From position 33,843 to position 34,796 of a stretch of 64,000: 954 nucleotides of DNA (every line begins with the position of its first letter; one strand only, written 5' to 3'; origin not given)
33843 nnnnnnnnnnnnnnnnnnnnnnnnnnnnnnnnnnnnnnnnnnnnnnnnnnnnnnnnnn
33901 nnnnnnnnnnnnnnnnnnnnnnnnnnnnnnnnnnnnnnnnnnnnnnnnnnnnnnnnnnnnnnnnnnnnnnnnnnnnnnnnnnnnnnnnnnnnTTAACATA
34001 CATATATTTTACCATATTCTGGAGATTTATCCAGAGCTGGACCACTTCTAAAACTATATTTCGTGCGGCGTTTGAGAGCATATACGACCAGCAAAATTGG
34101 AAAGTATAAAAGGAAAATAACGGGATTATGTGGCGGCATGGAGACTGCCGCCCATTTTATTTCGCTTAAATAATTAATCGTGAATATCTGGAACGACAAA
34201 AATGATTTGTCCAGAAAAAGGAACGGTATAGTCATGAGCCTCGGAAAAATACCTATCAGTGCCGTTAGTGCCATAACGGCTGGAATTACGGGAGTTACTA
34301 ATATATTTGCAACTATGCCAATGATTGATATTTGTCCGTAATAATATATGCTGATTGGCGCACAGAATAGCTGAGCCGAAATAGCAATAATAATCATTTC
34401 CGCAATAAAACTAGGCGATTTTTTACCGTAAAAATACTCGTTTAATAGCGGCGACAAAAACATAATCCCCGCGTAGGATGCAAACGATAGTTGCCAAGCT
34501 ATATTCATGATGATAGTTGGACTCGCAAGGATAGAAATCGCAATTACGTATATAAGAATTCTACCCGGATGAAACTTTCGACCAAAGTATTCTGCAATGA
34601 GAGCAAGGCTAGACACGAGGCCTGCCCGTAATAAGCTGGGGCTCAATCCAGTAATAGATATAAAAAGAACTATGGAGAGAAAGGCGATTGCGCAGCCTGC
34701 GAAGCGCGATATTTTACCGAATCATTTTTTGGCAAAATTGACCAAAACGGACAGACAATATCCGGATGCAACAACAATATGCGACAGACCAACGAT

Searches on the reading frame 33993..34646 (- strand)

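Call 9: search_protein_families(library=pfam, proteins=[window:33993-34646:-], max_evalue=0.01)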
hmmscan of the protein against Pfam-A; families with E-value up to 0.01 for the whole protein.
window:33993-34646:- (217 aa): 1 family
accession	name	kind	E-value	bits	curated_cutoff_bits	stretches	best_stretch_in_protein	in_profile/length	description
PF03772.21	Competence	-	2.8e-27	96.2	23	1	1-194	74-269/270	Competence protein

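Call 10: search_protein_families(library=ncbifam, proteins=[window:33993-34646:-], max_evalue=0.01)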
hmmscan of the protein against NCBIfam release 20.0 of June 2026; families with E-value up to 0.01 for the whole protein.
window:33993-34646:- (217 aa): 4 families
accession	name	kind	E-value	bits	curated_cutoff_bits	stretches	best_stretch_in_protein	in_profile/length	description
TIGR00360.1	ComEC_N-term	subfamily_domain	2.5e-15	57.2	36.5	1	1-122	50-165/171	ComEC/Rec2-related protein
TIGR00361.1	ComEC_Rec2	equivalog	1e-13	50.3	190.05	1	1-192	213-409/663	DNA internalization-related competence protein ComEC/Rec2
NF045979.1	ComEC_MAG0480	equivalog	3.8e-08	32.5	150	1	4-186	274-449/461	MAG0480 family ComEC-like protein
NF008580.0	PRK11539.1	equivalog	0.00067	18.1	969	1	3-170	285-455/758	ComEC family protein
